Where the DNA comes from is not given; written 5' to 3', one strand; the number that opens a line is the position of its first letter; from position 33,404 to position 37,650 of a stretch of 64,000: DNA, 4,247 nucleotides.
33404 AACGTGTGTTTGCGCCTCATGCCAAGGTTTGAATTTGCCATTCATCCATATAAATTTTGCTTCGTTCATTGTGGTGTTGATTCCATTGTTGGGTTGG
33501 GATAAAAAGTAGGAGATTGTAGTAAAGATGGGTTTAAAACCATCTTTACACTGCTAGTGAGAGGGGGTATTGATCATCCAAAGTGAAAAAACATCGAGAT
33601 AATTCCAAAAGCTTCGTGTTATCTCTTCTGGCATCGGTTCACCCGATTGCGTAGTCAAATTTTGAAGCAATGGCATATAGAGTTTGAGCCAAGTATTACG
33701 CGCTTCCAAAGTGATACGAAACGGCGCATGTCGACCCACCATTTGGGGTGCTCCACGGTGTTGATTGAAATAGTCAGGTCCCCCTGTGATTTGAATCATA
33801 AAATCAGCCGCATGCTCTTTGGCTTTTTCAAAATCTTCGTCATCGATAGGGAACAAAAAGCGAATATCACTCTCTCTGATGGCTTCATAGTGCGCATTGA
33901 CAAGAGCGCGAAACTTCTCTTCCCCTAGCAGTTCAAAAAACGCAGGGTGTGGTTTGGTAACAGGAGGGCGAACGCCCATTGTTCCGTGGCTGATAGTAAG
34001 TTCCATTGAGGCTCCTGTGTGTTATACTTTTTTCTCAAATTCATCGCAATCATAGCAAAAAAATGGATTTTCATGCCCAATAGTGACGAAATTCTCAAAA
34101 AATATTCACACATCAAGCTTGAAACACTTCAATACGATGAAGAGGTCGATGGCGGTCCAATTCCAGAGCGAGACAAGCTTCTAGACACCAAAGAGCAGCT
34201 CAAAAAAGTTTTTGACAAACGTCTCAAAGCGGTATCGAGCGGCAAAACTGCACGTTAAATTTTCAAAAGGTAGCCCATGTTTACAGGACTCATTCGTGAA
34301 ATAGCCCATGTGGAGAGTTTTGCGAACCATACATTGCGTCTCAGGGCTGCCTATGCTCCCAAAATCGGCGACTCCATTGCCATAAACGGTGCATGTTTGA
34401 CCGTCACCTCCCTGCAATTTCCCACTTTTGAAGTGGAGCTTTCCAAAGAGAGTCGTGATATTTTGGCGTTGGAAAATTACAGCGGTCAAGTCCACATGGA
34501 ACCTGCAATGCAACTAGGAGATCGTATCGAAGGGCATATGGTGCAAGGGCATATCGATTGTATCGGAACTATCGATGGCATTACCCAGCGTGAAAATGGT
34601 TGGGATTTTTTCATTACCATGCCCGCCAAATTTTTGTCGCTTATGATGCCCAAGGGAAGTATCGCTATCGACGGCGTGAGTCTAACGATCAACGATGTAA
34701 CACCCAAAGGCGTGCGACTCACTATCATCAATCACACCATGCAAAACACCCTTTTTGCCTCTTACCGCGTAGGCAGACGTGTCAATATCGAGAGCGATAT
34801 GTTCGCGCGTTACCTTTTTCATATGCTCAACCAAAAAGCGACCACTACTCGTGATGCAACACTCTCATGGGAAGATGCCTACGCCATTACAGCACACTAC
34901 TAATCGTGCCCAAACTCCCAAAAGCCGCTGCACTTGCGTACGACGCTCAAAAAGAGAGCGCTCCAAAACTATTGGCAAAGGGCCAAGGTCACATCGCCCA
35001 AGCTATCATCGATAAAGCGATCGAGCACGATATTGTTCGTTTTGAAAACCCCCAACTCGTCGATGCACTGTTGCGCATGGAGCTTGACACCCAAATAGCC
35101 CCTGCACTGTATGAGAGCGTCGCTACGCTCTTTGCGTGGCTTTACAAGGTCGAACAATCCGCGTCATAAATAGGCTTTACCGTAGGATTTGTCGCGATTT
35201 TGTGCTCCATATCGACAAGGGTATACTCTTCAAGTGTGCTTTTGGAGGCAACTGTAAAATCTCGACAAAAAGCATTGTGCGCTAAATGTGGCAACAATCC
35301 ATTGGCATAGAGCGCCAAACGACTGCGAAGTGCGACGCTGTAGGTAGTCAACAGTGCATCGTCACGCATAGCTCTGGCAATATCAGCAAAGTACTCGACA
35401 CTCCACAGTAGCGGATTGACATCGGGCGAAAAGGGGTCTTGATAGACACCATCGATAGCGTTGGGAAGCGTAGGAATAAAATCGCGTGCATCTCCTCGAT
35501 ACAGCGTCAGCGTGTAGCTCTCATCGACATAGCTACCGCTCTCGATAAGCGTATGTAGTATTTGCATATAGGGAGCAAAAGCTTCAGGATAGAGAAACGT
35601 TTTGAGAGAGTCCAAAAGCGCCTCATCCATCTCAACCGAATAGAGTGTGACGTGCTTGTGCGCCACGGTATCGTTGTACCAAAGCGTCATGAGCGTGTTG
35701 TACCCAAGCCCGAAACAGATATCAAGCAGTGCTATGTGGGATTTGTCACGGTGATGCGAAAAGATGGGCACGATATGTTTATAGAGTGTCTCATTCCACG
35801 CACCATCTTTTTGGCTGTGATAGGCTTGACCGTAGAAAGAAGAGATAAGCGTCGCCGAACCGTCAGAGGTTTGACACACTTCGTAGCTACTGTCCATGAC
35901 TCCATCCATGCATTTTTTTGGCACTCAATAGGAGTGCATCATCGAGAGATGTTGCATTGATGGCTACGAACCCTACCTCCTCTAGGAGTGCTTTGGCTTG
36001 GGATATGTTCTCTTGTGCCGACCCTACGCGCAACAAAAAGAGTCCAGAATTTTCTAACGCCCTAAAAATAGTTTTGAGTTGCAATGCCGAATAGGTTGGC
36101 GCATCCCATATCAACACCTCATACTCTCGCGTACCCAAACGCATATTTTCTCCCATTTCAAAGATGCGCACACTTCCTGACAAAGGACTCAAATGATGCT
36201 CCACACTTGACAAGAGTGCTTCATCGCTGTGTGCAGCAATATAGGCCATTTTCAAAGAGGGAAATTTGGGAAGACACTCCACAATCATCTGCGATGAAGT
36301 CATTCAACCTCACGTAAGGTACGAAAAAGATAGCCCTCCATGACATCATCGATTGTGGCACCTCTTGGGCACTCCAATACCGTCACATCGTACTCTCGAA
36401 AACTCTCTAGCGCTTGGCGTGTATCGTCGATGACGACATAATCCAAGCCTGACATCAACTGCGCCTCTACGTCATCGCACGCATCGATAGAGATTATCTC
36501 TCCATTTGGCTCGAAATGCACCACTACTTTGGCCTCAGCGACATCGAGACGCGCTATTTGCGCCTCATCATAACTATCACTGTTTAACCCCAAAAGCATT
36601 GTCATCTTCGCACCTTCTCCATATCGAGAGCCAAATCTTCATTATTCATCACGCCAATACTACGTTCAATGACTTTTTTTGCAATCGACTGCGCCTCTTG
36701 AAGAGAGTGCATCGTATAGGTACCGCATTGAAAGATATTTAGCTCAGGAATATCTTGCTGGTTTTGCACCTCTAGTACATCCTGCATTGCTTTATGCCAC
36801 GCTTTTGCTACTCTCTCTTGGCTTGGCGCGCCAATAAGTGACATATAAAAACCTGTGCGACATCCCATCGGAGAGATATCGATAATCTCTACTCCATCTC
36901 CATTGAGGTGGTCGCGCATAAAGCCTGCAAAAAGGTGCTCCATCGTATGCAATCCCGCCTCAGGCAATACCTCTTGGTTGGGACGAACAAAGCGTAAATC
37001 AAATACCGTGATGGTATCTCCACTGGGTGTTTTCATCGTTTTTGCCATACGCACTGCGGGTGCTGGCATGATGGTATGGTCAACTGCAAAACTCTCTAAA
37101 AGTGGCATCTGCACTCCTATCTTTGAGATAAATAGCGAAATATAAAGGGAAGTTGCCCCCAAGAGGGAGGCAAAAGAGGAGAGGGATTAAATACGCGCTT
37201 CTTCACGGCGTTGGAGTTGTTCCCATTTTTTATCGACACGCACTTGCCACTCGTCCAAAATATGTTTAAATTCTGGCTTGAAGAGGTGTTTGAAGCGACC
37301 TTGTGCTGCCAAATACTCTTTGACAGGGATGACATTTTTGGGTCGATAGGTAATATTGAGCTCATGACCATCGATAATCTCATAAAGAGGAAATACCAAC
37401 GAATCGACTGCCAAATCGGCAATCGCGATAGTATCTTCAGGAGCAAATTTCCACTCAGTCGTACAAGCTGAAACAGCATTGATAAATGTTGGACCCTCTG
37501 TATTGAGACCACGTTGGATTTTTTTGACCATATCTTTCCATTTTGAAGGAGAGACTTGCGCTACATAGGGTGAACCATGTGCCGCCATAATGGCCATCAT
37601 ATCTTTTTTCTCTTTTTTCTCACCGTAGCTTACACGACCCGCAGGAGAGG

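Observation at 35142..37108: luxS heads a four-gene overlapping operon with two unknown small proteins and an MnmC-like methyltransferase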

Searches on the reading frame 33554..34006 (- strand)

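Call 3: search_protein_families(library=pfam, proteins=[window:33554-34006:-], max_evalue=1)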
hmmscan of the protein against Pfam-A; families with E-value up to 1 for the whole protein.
window:33554-34006:- (150 aa): 1 family
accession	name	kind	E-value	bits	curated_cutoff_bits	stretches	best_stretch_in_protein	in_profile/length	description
PF01152.27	Bac_globin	-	4.1e-18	66.1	21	1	23-117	2-98/121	Bacterial-like globin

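Call 4: search_protein_families(library=ncbifam, proteins=[window:33554-34006:-], max_evalue=1)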
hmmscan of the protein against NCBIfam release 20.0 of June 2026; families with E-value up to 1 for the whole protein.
window:33554-34006:- (150 aa): 0 families

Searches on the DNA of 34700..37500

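Call 83: search_rna_families(source=window, start=34700, end=37500, threshold=evalue, max_evalue=1)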
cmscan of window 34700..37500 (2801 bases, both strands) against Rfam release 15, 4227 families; matches with E-value up to 1: 0.
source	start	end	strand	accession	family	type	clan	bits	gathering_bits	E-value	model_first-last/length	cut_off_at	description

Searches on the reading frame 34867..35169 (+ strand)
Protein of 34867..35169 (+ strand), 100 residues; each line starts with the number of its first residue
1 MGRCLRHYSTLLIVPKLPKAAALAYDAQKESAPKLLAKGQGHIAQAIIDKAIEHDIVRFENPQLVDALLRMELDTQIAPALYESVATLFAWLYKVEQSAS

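Call 3: search_protein_families(library=pfam, proteins=[window:34867-35169:+], max_evalue=1)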
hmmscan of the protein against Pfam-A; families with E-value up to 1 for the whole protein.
window:34867-35169:+ (100 aa): 1 family
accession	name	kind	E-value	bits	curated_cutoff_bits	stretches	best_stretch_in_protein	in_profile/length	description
PF01312.24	Bac_export_2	-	5.1e-16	59.3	24.4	1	20-91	262-334/335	FlhB HrpN YscU SpaS Family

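Call 4: search_protein_families(library=ncbifam, proteins=[window:34867-35169:+], max_evalue=1)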
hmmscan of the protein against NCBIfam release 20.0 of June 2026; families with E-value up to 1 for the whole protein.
window:34867-35169:+ (100 aa): 8 families
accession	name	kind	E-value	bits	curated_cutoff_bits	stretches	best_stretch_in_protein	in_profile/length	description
TIGR00789.1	flhB_rel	hypoth_equivalog_domain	4.6e-28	97.2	117.35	1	18-98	3-83/84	FlhB-like flagellar biosynthesis protein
TIGR00328.1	flhB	equivalog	2.6e-17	63.1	349.25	1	20-97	268-346/348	flagellar biosynthesis protein FlhB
NF009117.0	PRK12468.1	equivalog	4.8e-14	51.9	712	1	19-96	273-351/386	flagellar biosynthesis protein FlhB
TIGR01404.2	FlhB_rel_III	equivalog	3.1e-10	40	358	1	20-94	265-340/341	type III secretion system export apparatus subunit SctU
NF009411.0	PRK12772.1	equivalog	4.1e-09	35.4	739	1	20-97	530-608/610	fused FliR family export protein/FlhB family type III secretion system protein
NF009364.0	PRK12721.1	equivalog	1.7e-05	24.2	381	1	20-97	267-345/352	EscU/YscU/HrcU family type III secretion system export apparatus switch protein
NF004950.0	PRK06298.1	equivalog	0.00012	21.3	434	1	7-96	256-345/360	type III secretion system protein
NF009412.0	PRK12773.1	equivalog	0.074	11.2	886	1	19-92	568-642/649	flagellar biosynthesis protein FlhB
